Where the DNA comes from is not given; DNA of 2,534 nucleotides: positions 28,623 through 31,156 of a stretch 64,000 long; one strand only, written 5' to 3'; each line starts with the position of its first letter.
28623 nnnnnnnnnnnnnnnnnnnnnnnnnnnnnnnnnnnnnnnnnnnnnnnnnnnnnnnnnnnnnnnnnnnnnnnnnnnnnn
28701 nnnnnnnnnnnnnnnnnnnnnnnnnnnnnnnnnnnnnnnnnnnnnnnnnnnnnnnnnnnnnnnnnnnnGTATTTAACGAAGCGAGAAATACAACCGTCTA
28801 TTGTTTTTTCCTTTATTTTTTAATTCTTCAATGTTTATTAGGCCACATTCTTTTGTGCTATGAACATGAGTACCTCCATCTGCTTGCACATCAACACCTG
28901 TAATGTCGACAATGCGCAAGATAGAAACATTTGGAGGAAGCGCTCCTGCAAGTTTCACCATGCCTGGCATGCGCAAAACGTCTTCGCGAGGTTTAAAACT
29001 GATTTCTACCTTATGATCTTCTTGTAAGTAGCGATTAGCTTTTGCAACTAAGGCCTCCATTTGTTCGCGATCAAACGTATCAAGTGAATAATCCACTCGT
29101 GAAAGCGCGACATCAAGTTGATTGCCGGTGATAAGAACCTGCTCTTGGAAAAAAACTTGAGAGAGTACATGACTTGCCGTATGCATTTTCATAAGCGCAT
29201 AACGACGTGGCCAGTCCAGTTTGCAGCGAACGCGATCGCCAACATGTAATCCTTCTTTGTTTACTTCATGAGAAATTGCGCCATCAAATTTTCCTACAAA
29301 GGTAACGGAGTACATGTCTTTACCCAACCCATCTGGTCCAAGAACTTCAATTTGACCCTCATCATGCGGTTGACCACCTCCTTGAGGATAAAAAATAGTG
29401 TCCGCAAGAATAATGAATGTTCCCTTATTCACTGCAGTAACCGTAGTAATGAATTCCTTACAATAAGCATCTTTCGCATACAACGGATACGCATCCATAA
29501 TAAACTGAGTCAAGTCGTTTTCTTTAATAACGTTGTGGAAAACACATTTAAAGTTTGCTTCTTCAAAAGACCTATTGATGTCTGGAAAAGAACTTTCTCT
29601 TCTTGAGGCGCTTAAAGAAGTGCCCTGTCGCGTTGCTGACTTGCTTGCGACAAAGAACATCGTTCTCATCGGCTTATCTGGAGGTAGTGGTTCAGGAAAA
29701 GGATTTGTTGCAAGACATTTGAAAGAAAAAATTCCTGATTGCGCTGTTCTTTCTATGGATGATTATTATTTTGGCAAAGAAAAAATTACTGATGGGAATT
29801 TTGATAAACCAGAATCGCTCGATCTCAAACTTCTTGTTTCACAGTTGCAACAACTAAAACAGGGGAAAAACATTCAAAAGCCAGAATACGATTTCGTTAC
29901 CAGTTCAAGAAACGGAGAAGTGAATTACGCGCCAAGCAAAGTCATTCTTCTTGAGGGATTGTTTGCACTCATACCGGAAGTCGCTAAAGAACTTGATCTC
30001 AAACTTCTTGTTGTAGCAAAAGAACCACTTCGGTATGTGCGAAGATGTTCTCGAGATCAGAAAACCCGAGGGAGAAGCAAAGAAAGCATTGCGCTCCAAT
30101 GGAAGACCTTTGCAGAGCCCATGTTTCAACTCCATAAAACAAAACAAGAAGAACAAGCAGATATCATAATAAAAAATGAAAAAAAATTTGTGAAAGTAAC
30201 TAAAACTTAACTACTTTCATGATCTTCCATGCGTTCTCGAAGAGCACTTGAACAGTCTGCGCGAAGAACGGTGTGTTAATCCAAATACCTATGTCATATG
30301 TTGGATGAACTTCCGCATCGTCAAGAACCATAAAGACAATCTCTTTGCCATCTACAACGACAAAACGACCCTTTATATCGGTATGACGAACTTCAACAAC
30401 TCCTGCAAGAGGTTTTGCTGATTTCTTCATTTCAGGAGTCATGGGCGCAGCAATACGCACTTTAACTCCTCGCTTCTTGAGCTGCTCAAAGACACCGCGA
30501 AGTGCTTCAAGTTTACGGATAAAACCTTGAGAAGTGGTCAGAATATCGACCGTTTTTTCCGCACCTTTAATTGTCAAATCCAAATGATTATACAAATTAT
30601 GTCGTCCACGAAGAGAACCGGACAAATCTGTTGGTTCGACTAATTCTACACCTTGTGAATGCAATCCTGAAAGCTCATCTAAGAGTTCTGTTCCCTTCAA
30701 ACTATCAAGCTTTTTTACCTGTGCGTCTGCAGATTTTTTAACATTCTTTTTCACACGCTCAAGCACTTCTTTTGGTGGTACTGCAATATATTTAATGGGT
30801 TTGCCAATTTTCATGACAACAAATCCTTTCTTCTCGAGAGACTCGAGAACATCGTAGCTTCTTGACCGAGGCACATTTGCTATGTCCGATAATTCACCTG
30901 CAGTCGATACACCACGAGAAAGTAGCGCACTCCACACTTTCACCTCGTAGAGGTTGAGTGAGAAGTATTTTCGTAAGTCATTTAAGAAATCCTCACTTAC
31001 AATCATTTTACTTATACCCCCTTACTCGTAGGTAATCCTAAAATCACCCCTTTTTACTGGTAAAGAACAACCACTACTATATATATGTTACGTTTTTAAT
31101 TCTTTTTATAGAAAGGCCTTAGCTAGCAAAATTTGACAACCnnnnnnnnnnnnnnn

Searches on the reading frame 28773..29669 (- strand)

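Call 3: search_protein_families(library=pfam, proteins=[window:28773-29669:-], max_evalue=0.01)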
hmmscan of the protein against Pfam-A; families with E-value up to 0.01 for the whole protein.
window:28773-29669:- (298 aa): 2 families
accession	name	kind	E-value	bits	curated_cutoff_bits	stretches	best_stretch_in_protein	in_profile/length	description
PF07973.19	tRNA_SAD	-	3.7e-12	46.4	24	1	251-294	1-44/44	Threonyl and Alanyl tRNA synthetase second additional domain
PF01411.24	tRNA-synt_2c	-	8.6e-10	38.2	30.3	1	71-154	473-551/552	tRNA synthetases class II (A)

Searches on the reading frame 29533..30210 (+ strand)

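Call 3: search_protein_families(library=pfam, proteins=[window:29533-30210:+], max_evalue=0.01)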
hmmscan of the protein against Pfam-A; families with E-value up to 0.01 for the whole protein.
window:29533-30210:+ (225 aa): 2 families
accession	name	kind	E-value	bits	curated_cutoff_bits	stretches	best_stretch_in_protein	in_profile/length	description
PF00485.24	PRK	-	4.5e-29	102.1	22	1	45-215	1-189/196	Phosphoribulokinase / Uridine kinase family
PF13207.12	AAA_17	-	0.00024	21.8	27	1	50-186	2-132/136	AAA domain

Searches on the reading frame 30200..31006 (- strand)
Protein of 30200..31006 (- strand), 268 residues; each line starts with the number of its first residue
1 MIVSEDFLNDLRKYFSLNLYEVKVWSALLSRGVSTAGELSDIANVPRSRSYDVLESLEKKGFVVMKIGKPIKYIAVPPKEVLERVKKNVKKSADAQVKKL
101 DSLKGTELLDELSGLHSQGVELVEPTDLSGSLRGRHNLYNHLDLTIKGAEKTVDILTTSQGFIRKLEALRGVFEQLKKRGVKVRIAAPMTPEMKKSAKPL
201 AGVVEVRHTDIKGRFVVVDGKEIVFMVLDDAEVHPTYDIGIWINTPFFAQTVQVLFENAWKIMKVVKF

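Call 3: search_protein_families(library=pfam, proteins=[window:30200-31006:-], max_evalue=0.01)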
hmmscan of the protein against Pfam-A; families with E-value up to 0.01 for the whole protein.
window:30200-31006:- (268 aa): 2 families
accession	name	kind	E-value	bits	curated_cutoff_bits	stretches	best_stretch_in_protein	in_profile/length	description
PF01978.25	TrmB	-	1.2e-18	67.2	25.6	1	15-79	4-68/68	Sugar-specific transcriptional regulator TrmB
PF11495.14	Regulator_TrmB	-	8.8e-05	22.3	22.2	1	133-267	6-136/233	Archaeal transcriptional regulator TrmB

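Call 64: find_related_loci(query=window:30200-31006:-, collection=metagenome_contigs, flank=5000)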
Query window:30200-31006:- (268 aa) in metagenome_contigs; peptide patterns used: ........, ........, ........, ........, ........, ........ (x = any residue, [..] = any of these).
600 stretches matched a pattern (row limit reached: there are more); 549 encode a relative of the query (tblastn E <= 1e-3); the best 80 are kept; 80 distinct loci.
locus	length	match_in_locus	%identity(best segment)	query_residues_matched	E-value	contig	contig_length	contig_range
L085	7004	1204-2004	76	1-267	3e-141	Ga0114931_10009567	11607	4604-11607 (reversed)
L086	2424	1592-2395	72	1-268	7e-144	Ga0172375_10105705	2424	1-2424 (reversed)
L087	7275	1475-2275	72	1-267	1e-135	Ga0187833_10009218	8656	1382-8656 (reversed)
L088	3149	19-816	73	1-266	1e-140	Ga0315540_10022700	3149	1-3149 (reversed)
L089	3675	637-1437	73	1-267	9e-139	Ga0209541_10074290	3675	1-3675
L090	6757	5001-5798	73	1-266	5e-135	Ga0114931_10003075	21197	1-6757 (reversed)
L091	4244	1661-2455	73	1-265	5e-137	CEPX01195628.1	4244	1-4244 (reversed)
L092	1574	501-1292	72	1-263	1e-145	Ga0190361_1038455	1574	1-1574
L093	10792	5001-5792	73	1-264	7e-134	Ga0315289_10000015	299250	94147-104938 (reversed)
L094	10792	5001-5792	73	1-264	7e-134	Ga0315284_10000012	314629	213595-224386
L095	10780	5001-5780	73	1-260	2e-133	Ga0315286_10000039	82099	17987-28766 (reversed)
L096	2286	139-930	72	1-264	1e-141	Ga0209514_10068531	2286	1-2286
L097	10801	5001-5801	73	1-267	1e-133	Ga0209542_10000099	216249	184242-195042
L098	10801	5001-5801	73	1-267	1e-133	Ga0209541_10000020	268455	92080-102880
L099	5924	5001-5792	72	1-264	8e-133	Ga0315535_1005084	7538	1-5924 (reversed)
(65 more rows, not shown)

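Call 70: search_solved_structures(query=window:30200-31006:-, max_evalue=0.01)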
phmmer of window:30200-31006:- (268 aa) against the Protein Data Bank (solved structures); distinct sequences matched with E-value up to 0.01: 4.
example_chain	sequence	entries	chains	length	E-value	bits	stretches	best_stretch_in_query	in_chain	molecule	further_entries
5bpd_A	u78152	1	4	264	1.1e-19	74.5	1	9-260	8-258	TrmBL2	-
5box_A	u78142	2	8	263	1.2e-19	74.2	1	9-260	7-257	Putative HTH-type transcriptional regulator TrmBL2 | TrmBL2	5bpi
5bqt_A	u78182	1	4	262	1.4e-19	74.1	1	9-260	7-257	Putative HTH-type transcriptional regulator TrmBL2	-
3qph_A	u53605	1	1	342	3.2e-07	33.6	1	17-93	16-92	TrmB, a global transcription regulator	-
